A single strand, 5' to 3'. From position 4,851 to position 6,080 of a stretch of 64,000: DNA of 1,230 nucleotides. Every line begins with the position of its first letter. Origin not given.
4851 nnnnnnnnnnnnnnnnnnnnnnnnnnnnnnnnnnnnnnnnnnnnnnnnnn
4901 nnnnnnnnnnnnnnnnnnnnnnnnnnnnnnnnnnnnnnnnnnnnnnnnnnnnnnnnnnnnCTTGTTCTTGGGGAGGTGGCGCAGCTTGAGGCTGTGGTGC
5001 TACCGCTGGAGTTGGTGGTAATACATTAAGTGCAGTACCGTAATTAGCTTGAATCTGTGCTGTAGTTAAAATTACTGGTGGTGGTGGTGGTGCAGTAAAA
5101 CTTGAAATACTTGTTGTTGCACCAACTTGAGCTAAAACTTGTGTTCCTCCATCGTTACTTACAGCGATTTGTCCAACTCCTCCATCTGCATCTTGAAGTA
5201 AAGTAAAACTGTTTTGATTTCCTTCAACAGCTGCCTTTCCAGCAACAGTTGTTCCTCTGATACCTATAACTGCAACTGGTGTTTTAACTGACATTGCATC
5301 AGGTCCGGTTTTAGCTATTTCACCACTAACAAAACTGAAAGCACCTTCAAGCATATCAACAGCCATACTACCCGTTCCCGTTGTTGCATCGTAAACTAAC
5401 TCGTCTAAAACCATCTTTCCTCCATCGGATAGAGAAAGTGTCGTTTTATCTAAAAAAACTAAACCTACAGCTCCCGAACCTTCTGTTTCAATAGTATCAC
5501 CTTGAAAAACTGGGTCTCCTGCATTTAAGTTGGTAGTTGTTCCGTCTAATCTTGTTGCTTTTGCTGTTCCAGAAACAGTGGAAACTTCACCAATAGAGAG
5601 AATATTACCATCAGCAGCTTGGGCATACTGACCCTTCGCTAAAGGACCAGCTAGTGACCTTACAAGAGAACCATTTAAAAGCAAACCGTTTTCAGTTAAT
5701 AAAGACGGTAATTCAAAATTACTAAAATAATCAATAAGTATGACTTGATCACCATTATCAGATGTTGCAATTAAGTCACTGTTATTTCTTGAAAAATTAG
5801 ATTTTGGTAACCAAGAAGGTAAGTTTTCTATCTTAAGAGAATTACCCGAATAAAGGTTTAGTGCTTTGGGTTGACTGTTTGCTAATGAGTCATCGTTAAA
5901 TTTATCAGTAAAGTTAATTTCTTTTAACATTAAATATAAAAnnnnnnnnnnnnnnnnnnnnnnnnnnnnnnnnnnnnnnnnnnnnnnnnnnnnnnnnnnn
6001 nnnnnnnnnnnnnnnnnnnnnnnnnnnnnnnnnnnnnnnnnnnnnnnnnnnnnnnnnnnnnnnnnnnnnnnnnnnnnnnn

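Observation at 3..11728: Candidate new system: a cyclic-nucleotide module linked to a TolC-dependent surface or secreted fibril pair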

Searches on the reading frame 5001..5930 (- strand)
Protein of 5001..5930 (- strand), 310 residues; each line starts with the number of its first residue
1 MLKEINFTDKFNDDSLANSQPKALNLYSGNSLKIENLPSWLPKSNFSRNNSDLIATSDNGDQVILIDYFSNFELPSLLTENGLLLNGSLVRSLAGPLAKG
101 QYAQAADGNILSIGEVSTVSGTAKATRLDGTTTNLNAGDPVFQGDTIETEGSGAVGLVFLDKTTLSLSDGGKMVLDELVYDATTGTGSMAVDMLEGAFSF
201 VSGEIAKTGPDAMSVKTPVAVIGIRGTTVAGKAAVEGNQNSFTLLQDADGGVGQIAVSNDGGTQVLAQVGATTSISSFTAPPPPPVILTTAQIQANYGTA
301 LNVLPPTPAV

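Call 11: find_homologous_proteins(query=window:5001-5930:-)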
Query seq(310 aa) (310 aa): 178 proteins with E <= 0.001 among 3423 candidates; the best 120 are listed.
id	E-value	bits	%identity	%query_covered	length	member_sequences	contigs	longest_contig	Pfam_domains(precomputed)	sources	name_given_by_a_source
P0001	1.2e-182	624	95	99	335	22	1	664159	PF04773.19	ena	-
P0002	1.3e-175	601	92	99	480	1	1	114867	PF04773.19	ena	-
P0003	4.0e-175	599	91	99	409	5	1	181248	PF04773.19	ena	-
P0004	3.3e-145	501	81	91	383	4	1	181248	-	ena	-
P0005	1.8e-144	499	81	92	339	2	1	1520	PF04773.19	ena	-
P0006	8.7e-144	496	78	96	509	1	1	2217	PF00120.30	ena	-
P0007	4.4e-143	494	80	93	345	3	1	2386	PF04773.19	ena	-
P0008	4.5e-143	494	77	94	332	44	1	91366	PF04773.19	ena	-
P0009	1.1e-142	493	80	90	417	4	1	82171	PF04773.19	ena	-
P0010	1.3e-141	489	80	91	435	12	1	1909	PF04773.19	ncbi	ncbi:MAG: FecR domain-containing protein, partial [Alphaproteobacteria bacterium]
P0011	1.9e-139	482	80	90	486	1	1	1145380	PF04773.19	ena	-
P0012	2.5e-139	482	80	90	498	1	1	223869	PF04773.19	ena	-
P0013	3.9e-139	481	78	90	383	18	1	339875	PF04773.19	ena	-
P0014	6.6e-139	480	78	90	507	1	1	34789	PF04773.19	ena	-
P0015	2.0e-138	479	78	93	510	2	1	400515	PF04773.19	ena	-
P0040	6.3e-122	425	69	91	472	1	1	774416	PF04773.19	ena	-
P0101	4.2e-63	232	48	78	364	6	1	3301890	PF04773.19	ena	-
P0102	7.4e-63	231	47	85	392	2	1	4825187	PF04773.19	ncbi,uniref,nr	ncbi:protein of unknown function [Magnetospirillum sp. XM-1]|uniref:FecR family protein n=1 Tax=Magn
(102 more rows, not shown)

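Call 12: find_encoding_contigs(protein=P0102, flank=10000, max_places=3)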
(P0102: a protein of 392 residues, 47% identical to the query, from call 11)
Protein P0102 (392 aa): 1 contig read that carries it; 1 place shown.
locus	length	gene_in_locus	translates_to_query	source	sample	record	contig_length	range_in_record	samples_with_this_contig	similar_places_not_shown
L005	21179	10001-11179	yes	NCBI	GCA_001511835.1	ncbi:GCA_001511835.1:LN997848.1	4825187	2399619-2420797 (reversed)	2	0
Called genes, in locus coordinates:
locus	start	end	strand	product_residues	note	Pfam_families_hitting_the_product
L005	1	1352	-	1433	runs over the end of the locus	PF00989:PAS, PF08447:PAS_3, PF08448:PAS_4, PF13426:PAS_9, PF00989:PAS, PF08448:PAS_4, PF13426:PAS_9, PF00512:HisKA, +6 more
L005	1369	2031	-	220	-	PF00300:His_Phos_1 (weak)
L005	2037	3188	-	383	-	PF00072:Response_reg, PF13487:HD_5, PF01966:HD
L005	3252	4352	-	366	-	PF00072:Response_reg, PF02518:HATPase_c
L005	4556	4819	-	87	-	-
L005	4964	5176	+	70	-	-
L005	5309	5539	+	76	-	PF00072:Response_reg (weak)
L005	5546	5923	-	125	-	PF01609:DDE_Tnp_1, PF13586:DDE_Tnp_1_2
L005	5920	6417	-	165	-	PF13340:DUF4096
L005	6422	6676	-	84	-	-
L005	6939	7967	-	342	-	PF01548:DEDD_Tnp_IS110, PF02371:Transposase_20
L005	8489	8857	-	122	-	-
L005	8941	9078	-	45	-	-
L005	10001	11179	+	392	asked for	PF04773:FecR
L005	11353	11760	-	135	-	PF03050:DDE_Tnp_IS66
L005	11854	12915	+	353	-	PF03130:HEAT_PBS (faint), PF13646:HEAT_2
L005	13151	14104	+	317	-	-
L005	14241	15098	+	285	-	PF13495:Phage_int_SAM_4, PF02899:Phage_int_SAM_1, PF00589:Phage_integrase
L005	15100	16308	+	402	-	PF14319:Zn_Tnp_IS91, PF04986:Y2_Tnp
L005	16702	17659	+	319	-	PF13358:DDE_3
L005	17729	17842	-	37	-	-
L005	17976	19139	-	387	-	PF00069:Pkinase (weak)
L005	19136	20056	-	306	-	-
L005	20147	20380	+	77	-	-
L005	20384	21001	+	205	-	-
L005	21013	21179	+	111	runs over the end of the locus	PF09685:MamF_MmsF (weak)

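Call 13: find_encoding_contigs(protein=P0101, flank=10000, max_places=3)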
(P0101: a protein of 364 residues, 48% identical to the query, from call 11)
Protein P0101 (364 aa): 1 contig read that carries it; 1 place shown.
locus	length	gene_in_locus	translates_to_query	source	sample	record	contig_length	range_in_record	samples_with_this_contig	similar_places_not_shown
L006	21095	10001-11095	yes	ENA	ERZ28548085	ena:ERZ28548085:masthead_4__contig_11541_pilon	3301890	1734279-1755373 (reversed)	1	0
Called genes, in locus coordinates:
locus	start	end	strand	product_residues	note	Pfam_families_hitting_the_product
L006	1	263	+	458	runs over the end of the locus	PF02254:TrkA_N, PF13241:NAD_binding_7 (weak), PF02080:TrkA_C, PF02254:TrkA_N, PF02080:TrkA_C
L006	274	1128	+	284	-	PF01063:Aminotran_4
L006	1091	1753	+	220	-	PF00702:Hydrolase, PF12710:HAD, PF13419:HAD_2, PF13242:Hydrolase_like (weak)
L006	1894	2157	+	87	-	PF17209:Hfq, PF21979:Hfq_1 (weak)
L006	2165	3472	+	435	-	PF13167:GTP-bdg_N, PF16360:GTP-bdg_M, PF01926:MMR_HSR1, PF19275:HflX_C (weak)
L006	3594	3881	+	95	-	PF00166:Cpn10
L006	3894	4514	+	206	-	PF00118:Cpn60_TCP1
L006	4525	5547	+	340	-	PF00118:Cpn60_TCP1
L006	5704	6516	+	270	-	PF00459:Inositol_P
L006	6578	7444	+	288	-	PF03446:NAD_binding_2, PF03807:F420_oxidored (faint), PF14833:NAD_binding_11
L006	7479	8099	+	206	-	PF02798:GST_N, PF13417:GST_N_3, PF13409:GST_N_2, PF00043:GST_C (weak), PF14497:GST_C_3 (weak)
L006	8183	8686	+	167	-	PF02627:CMD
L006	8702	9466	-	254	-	PF01503:PRA-PH (faint), PF03819:MazG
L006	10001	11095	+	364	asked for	PF04773:FecR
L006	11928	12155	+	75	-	-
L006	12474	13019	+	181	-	-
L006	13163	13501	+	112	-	PF00353:HemolysinCabind (faint)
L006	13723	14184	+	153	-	-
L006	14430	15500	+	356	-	PF04773:FecR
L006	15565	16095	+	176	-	-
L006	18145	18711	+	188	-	-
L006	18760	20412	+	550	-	PF00664:ABC_membrane, PF00005:ABC_tran, PF13304:AAA_21 (faint)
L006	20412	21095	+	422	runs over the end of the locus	PF25984:BSH_YknX (faint), PF25994:HH_AprE, PF26002:Beta-barrel_AprE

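Call 14: find_encoding_contigs(protein=P0040, flank=10000, max_places=3)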
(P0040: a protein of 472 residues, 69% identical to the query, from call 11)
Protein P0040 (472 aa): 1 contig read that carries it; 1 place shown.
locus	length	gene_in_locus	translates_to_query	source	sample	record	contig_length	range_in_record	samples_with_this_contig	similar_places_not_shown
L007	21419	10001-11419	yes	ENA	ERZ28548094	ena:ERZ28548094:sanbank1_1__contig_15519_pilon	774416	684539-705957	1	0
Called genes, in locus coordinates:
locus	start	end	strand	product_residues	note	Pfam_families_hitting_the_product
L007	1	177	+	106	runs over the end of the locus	PF13616:Rotamase_3, PF00639:Rotamase, PF13145:Rotamase_2 (weak)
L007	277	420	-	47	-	-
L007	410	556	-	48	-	-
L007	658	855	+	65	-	-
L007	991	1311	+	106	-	PF02643:DUF192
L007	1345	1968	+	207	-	-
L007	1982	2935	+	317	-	PF01590:GAF, PF13185:GAF_2, PF13492:GAF_3, PF09884:DUF2111 (faint), PF01590:GAF, PF13185:GAF_2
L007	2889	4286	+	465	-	PF00211:Guanylate_cyc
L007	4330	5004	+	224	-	-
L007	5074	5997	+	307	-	PF02321:OEP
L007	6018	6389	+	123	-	PF02321:OEP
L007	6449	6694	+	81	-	-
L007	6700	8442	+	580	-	-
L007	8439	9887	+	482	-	PF00353:HemolysinCabind (weak)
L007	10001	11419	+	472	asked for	PF04773:FecR (weak)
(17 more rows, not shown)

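Call 17: find_related_loci(query=A1, collection=genome_contigs, flank=10000)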
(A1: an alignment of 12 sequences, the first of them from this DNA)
Query A1 (310 aa) in genome_contigs; peptide patterns used: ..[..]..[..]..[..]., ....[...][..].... (x = any residue, [..] = any of these).
599 stretches matched a pattern (row limit reached: there are more); 533 encode a relative of the query (tblastn E <= 1e-3); the best 80 are kept; 80 distinct loci.
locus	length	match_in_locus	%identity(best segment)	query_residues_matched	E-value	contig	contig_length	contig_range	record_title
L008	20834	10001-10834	81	27-304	1e-147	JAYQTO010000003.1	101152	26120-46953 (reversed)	MAG: Alphaproteobacteria bacterium isolate SD3109_NP_metabat_bins_2.tsv.358 contig_12982_pilon, whole genome shotgun seq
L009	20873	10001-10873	77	14-304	3e-144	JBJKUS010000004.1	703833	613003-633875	MAG: Alphaproteobacteria bacterium isolate LRMED-289 Alphaproteobacteria-LRMED-289-C4, whole genome shotgun sequence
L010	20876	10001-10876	75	3-304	4e-144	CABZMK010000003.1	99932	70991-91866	MAG: uncultured Alphaproteobacteria bacterium isolate AG-337-K15 genome assembly, contig: AG-337-K15_NODE_3, whole genom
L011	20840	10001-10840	78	25-304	7e-144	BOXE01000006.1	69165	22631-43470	MAG: Alphaproteobacteria bacterium CM1_5m.P40 DNA, sequence06, whole genome shotgun sequence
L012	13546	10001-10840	78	25-304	8e-143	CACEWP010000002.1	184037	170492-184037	uncultured Alphaproteobacteria bacterium isolate AG-907-I19 genome assembly, contig: AG-907-I19_NODE_2, whole genome sho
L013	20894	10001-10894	75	14-304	1e-142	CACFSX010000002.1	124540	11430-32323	uncultured Alphaproteobacteria bacterium isolate AG-908-P05 genome assembly, contig: AG-908-P05_NODE_2, whole genome sho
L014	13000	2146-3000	75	26-310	2e-133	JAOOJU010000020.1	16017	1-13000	Rickettsiales bacterium isolate AH-716-M15 AH-716-M15_NODE_20, whole genome shotgun sequence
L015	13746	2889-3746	74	22-304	3e-130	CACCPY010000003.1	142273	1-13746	uncultured Alphaproteobacteria bacterium isolate AG-901-J22 genome assembly, contig: AG-901-J22_NODE_3, whole genome sho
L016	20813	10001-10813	50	39-308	7e-82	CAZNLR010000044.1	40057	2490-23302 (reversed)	MAG TPA_asm: uncultured Rhodospirillaceae bacterium isolate SRP200020_co5_401 genome assembly, contig: NODE_1422_length_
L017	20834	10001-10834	50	34-308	1e-81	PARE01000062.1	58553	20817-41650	MAG: Magnetovibrio sp. isolate SP115 159163, whole genome shotgun sequence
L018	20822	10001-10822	48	39-310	3e-77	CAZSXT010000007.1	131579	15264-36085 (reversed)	MAG TPA_asm: uncultured Rhodospirillaceae bacterium isolate SRP134809_co1_563 genome assembly, contig: NODE_135_length_1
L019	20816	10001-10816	49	39-304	5e-77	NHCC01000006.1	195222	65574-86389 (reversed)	MAG: Rhodospirillaceae bacterium TMED23 52561, whole genome shotgun sequence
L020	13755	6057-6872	46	39-309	3e-76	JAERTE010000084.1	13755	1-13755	MAG: Rhodospirillaceae bacterium isolate BH24 c_000000006431, whole genome shotgun sequence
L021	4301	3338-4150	48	39-308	8e-75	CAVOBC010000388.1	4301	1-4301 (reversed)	MAG: Gammaproteobacteria bacterium isolate CBN3_323.92 genome assembly, contig: Ga0302135_10014878, whole genome shotgun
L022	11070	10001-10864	44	21-304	3e-73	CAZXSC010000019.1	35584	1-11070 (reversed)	MAG TPA_asm: uncultured Rhodospirillaceae bacterium isolate SRP077602_co4_671 genome assembly, contig: NODE_1828_length_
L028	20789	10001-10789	49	44-305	6e-72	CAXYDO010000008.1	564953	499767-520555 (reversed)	MAG: uncultured Alphaproteobacteria bacterium isolate FRAM_RAS_F4_11_2016-MAG_9 genome assembly, contig: FRAM_RAS_F4_11_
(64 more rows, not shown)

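Call 25: search_solved_structures(query=A1, max_evalue=1, show_alignments=3)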
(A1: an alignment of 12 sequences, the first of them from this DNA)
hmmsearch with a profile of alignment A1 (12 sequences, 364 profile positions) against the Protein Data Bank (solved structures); distinct sequences matched with E-value up to 1: 2.
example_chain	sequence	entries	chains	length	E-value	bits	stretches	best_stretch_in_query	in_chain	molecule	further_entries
5ix9_A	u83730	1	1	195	3.2e-09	39.6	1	105-176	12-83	Antifreeze protein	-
6zkw_D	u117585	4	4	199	0.039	16.3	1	247-283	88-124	T-cell receptor alpha chain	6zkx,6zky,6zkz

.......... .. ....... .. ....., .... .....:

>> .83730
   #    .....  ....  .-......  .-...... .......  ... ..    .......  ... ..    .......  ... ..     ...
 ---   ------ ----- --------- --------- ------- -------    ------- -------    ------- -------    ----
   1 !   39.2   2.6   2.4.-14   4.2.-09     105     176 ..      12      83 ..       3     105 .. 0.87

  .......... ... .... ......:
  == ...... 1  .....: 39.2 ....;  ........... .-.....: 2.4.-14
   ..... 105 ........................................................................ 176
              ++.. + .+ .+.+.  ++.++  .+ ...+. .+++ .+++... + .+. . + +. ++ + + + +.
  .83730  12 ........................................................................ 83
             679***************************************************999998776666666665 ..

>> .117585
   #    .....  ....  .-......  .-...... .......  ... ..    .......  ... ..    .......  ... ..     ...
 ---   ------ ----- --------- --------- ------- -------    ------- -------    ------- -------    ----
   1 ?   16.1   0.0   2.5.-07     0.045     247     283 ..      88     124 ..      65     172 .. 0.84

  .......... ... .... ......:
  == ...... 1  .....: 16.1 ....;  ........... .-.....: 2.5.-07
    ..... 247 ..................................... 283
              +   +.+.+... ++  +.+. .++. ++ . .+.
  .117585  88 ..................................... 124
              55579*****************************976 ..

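Call 32: predict_structure(alignment_id=A1)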
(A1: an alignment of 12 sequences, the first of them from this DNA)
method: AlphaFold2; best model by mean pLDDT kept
length: 310 residues; sequences in the alignment: 12
mean_pLDDT: 84.0   pTM: 0.82
mean pLDDT of the five models: 84.0, 83.1, 82.6, 81.3, 80.5
residues with pLDDT >= 90: 167; 70-90: 97; 50-70: 19; < 50: 27
segments of 3 or more residues with pLDDT < 50: 1-19, 101-105
pLDDT, mean of each block of 10 residues (from residue 1): 35 40 61 85 89 91 90 88 91 75 49 92 89 94 93 93 92 91 88 94 82 90 91 83 89 91 94 94 95 91 81
secondary structure, 60 per line:
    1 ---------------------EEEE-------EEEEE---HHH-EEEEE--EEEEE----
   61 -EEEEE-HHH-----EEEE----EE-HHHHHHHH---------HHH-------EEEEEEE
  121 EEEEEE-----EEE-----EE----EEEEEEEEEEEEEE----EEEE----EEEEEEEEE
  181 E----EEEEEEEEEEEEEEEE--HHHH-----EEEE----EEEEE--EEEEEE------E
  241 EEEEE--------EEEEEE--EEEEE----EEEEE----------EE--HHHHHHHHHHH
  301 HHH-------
elements in order: E22-25 E33-37 E45-49 E52-56 E62-66 E76-79 H87-94 E114-126 E132-134 E146-159 E164-167 E172-181 E186-201 H204-207 E213-216 E221-225 E228-233 E240-245 E254-259 E262-266 E271-275 H290-303

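Call 35: find_related_loci(query=L009:18989-20644:-, collection=metagenome_contigs, flank=10000)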
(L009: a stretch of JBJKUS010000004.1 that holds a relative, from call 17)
Query L009:18989-20644:- (551 aa) in metagenome_contigs; peptide patterns used: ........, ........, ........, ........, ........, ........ (x = any residue, [..] = any of these).
600 stretches matched a pattern (row limit reached: there are more); 588 encode a relative of the query (tblastn E <= 1e-3); the best 80 are kept; 80 distinct loci.
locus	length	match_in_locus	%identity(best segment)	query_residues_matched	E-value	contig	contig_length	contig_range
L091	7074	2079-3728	86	1-551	0e+0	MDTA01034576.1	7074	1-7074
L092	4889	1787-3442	85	1-551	0e+0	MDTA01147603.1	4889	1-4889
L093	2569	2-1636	83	6-551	0e+0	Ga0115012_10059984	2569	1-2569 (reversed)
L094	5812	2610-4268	78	1-551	0e+0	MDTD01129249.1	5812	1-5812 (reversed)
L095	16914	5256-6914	79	1-551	0e+0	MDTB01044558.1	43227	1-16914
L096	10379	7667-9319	74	1-551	0e+0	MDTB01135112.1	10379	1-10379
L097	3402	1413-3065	73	1-551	0e+0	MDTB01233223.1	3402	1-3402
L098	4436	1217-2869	73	1-551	0e+0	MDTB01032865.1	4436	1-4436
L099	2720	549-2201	69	1-551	0e+0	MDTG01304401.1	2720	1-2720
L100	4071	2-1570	67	29-551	0e+0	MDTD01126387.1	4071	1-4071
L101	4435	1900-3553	85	1-551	0e+0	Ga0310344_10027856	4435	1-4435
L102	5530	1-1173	83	161-551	0e+0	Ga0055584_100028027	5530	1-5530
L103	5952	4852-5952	81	1-365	0e+0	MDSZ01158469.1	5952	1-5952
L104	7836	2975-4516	52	1-551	0e+0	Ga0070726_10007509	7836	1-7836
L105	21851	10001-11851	45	1-551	3e-165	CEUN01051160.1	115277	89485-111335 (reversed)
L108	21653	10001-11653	48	1-551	2e-155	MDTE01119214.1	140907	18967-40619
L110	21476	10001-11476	46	10-551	2e-148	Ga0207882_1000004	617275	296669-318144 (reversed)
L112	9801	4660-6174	45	1-551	8e-148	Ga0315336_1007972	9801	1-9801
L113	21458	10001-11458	45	21-551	8e-146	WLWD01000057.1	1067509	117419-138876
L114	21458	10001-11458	45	35-551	1e-145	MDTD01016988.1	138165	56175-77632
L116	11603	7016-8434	46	32-551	9e-143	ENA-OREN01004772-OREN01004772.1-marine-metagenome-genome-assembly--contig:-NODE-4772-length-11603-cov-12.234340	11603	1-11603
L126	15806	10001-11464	43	10-551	6e-136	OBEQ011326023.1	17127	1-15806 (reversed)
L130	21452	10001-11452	43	25-551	9e-141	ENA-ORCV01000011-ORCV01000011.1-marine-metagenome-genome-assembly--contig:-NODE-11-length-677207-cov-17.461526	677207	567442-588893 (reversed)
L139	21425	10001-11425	43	30-551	3e-132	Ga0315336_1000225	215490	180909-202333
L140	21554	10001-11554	42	2-551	3e-132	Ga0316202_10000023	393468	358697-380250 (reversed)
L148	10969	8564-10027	42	9-551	7e-130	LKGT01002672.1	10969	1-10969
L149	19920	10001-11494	40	1-551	1e-129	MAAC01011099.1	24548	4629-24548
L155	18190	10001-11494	41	1-551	3e-127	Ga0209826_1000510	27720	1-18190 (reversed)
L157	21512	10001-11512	54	4-551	5e-127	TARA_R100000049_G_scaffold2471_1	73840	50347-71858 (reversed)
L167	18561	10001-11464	52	9-551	4e-123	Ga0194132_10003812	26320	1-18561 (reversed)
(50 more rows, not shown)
